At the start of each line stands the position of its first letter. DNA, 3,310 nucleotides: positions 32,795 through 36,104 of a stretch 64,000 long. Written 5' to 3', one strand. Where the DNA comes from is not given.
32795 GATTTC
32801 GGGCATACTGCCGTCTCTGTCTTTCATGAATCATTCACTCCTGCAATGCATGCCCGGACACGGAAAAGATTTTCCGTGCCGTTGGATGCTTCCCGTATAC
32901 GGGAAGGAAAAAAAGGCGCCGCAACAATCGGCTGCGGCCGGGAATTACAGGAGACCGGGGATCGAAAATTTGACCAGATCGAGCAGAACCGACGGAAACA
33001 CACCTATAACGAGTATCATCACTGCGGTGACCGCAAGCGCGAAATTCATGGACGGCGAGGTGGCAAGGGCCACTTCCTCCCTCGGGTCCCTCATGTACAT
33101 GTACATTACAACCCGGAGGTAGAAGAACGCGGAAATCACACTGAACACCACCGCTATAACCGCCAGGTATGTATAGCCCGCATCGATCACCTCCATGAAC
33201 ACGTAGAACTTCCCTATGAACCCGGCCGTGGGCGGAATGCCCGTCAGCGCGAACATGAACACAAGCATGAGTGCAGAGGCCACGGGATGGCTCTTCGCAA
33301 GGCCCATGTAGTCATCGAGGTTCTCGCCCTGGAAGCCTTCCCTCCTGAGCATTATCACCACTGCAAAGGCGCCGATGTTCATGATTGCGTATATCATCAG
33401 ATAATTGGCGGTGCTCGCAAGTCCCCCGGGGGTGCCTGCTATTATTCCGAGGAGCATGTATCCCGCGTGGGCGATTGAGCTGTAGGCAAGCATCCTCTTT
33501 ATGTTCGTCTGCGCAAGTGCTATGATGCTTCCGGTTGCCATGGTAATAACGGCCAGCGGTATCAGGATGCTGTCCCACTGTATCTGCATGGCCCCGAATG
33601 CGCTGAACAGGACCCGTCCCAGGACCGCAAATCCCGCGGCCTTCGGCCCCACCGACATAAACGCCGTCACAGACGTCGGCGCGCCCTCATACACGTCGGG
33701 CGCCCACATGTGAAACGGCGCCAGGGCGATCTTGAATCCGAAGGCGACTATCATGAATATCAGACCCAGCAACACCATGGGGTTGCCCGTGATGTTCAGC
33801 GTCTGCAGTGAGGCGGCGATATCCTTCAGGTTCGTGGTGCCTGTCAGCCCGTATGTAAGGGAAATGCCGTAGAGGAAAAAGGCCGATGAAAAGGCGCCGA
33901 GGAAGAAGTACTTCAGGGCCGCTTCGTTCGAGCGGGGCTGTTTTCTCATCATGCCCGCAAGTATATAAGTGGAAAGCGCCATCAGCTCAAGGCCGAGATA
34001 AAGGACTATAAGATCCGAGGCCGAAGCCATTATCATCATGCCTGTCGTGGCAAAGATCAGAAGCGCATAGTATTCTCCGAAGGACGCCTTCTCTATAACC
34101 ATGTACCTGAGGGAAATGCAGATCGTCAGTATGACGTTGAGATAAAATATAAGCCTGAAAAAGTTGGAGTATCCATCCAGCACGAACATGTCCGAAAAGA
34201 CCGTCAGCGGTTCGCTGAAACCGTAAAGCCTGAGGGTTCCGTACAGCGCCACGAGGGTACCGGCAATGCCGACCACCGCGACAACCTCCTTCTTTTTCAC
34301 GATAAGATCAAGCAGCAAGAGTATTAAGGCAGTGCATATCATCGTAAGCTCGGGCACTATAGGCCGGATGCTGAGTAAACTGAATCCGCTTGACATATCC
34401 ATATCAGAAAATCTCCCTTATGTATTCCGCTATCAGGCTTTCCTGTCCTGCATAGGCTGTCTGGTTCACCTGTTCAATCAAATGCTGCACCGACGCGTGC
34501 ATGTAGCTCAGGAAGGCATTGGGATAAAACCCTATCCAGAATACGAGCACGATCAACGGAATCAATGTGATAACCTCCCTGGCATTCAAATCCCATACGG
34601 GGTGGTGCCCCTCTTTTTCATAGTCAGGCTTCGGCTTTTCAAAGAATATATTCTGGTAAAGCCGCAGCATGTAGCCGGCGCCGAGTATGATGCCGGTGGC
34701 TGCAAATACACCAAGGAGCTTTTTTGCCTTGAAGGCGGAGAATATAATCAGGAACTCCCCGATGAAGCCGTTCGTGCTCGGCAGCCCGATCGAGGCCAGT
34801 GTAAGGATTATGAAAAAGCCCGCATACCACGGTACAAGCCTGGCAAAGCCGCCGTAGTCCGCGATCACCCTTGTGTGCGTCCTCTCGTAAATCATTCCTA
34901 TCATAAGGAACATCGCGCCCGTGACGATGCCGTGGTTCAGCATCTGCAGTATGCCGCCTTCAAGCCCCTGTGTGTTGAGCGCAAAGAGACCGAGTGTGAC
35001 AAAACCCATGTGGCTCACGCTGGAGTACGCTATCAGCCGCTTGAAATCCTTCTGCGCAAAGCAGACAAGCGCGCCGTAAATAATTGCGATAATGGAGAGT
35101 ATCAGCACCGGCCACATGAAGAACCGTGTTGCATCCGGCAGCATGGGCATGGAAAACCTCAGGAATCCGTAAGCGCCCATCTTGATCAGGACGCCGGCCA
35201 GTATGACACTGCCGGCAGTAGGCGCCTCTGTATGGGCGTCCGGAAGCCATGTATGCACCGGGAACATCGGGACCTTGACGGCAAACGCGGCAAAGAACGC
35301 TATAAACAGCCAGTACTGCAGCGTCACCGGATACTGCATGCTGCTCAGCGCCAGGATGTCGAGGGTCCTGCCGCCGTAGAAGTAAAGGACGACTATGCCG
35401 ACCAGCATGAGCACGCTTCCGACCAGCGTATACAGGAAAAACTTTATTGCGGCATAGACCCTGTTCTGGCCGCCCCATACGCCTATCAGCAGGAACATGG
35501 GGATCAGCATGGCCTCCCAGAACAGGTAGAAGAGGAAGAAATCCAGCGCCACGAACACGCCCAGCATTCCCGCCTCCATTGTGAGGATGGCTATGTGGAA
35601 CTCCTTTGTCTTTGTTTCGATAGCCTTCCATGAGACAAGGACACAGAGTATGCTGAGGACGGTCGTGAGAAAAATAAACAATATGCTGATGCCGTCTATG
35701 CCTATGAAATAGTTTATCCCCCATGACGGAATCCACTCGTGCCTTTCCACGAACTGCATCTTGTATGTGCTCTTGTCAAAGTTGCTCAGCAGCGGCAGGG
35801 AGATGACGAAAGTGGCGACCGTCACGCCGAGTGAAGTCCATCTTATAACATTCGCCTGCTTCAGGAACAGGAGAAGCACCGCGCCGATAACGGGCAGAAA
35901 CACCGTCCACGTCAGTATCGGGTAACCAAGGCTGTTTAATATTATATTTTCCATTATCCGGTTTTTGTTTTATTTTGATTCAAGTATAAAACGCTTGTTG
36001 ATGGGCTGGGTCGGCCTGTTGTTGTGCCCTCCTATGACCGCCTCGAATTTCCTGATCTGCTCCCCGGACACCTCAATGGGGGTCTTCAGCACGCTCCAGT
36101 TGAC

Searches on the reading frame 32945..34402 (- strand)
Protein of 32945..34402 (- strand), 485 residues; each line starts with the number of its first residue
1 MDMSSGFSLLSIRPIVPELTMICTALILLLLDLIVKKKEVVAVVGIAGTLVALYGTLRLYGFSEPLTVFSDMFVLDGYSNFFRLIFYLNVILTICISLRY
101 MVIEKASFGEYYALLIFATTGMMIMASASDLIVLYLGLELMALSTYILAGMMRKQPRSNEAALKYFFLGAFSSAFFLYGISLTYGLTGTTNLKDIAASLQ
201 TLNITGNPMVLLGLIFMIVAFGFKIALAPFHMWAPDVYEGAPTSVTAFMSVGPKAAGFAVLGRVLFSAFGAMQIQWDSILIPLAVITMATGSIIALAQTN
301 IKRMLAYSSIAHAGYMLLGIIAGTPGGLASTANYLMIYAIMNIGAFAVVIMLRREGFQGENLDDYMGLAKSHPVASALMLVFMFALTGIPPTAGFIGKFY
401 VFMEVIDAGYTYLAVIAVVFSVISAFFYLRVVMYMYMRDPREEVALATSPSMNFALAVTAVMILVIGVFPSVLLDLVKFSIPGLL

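Call 4: search_protein_families(library=pfam, proteins=[window:32945-34402:-])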
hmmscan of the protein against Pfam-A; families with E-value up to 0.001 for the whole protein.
window:32945-34402:- (485 aa): 1 family
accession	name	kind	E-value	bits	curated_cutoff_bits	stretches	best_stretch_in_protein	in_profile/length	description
PF00361.26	Proton_antipo_M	-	7.6e-83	278.5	21.5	1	128-424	1-294/294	NADH:quinone oxidoreductase/Mrp antiporter, TM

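Call 5: search_protein_families(library=ncbifam, proteins=[window:32945-34402:-])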
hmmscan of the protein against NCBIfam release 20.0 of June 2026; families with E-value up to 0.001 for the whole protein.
window:32945-34402:- (485 aa): 72 families (the best 25 are shown)
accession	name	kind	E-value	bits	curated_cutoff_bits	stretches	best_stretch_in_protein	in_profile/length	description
TIGR01770.1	NDH_I_N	subfamily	7.9e-144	480.1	332.6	1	14-474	3-472/472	NADH-quinone oxidoreductase subunit NuoN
NF004440.0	PRK05777.1-3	equivalog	3.7e-138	461.4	519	1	11-476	7-468/477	NADH-quinone oxidoreductase subunit NuoN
NF004442.0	PRK05777.1-5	equivalog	1e-137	460.1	523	1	9-480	5-477/483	NADH-quinone oxidoreductase subunit NuoN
NF004441.0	PRK05777.1-4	equivalog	4.6e-121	405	477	1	107-478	143-517/524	NADH-quinone oxidoreductase subunit NuoN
NF002701.0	PRK02504.1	equivalog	1.5e-114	383.4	569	1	9-454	9-453/513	NAD(P)H-quinone oxidoreductase subunit N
NF004446.0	PRK05777.2-4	equivalog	3.3e-110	369.6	590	1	15-478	14-492/502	NADH-quinone oxidoreductase subunit NuoN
NF004444.0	PRK05777.2-2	equivalog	1.9e-100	337.3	496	1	7-478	9-488/496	NADH-quinone oxidoreductase subunit NuoN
NF004443.0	PRK05777.2-1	equivalog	4.7e-90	303.1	626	1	1-473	1-484/506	NADH-quinone oxidoreductase subunit NuoN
NF004439.0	PRK05777.1-1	equivalog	9.5e-84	282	531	1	19-480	14-481/485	NADH-quinone oxidoreductase subunit NuoN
NF004445.0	PRK05777.2-3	equivalog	3.2e-80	270.4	408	1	12-476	7-469/475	NADH-quinone oxidoreductase subunit NuoN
NF004447.0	PRK05777.2-5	equivalog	1.2e-65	222.4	547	1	15-467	4-452/458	NADH-quinone oxidoreductase subunit NuoN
NF004448.0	PRK05777.2-6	equivalog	1.3e-64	219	869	1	7-464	10-472/492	NADH-quinone oxidoreductase subunit NuoN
TIGR01972.1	NDH_I_M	subfamily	1.2e-53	182.5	263.8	1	75-481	76-479/486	NADH-quinone oxidoreductase subunit M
NF006240.0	PRK08376.1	subfamily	2.1e-53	182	662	1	69-476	82-498/521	putative monovalent cation/H+ antiporter subunit D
NF006241.0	PRK08377.1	equivalog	3.9e-53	181.2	645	1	74-478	75-471/494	NADH dehydrogenase subunit N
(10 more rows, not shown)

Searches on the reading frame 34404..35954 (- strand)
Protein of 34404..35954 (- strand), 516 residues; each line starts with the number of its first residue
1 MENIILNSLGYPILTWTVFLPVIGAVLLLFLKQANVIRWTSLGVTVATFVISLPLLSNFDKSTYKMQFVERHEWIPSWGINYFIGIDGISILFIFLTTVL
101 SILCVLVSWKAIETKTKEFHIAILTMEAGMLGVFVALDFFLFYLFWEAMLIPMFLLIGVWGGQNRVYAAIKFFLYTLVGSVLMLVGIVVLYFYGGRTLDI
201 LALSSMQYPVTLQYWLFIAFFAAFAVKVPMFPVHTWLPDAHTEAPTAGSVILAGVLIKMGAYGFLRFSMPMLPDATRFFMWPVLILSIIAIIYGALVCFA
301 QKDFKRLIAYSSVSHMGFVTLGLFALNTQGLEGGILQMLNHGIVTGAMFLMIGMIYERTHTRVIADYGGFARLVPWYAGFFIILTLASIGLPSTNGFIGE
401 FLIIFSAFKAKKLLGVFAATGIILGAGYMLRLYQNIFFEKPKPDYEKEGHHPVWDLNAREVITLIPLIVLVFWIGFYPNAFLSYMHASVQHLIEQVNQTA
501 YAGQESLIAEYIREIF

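Call 4: search_protein_families(library=pfam, proteins=[window:34404-35954:-])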
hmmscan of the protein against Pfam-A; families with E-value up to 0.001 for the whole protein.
window:34404-35954:- (516 aa): 1 family
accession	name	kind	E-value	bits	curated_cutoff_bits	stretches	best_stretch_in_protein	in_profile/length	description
PF00361.26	Proton_antipo_M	-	7.5e-81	272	21.5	1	136-422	1-291/294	NADH:quinone oxidoreductase/Mrp antiporter, TM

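Call 5: search_protein_families(library=ncbifam, proteins=[window:34404-35954:-])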
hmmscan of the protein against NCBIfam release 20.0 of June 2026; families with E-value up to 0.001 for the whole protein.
window:34404-35954:- (516 aa): 73 families (the best 25 are shown)
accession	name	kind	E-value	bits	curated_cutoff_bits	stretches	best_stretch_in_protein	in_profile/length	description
TIGR01972.1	NDH_I_M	subfamily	1.8e-192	640.4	263.8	1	14-496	1-486/486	NADH-quinone oxidoreductase subunit M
NF004499.0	PRK05846.1-3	equivalog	1.7e-188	627.4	585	1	12-505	5-497/502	NADH-quinone oxidoreductase subunit M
NF004501.0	PRK05846.1-5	subfamily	4.1e-177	589.8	598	1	11-499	4-490/492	NADH-quinone oxidoreductase subunit M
NF004505.0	PRK05846.2-5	equivalog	1.2e-163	545.6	700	1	13-503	4-492/508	NADH-quinone oxidoreductase subunit M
NF004500.0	PRK05846.1-4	equivalog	5.7e-155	517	550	1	11-504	4-514/525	NADH-quinone oxidoreductase subunit M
NF004506.0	PRK05846.2-6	equivalog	1.2e-136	456.9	789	1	9-493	2-490/493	NADH-quinone oxidoreductase subunit M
NF009212.0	PRK12561.1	subfamily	3.6e-132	441.8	645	1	10-504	5-507/531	NAD(P)H-quinone oxidoreductase subunit 4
NF004504.0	PRK05846.2-3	equivalog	3.2e-124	415.7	785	1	9-485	7-486/499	NADH-quinone oxidoreductase subunit M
NF004498.0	PRK05846.1-1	equivalog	9.8e-124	413.9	614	1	13-496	2-500/509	NADH-quinone oxidoreductase subunit M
NF002713.0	PRK02546.1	subfamily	3.7e-116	388.7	827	1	10-499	7-505/533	NAD(P)H-quinone oxidoreductase subunit 4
NF005060.0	PRK06473.1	equivalog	9.8e-97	324.7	747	1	14-503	2-492/500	NADH-quinone oxidoreductase subunit M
NF005611.0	PRK07363.1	equivalog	2.2e-88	297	764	1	14-500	2-489/501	NADH-quinone oxidoreductase subunit M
NF004502.0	PRK05846.2-1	equivalog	1.3e-81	274.8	791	1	13-481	5-486/500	NADH-quinone oxidoreductase subunit M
NF004503.0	PRK05846.2-2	subfamily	2.1e-71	241.7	720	1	21-487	10-484/490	NADH-quinone oxidoreductase subunit M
NF009306.0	PRK12663.1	equivalog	9.9e-62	209.3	542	1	18-495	10-484/498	Na+/H+ antiporter subunit D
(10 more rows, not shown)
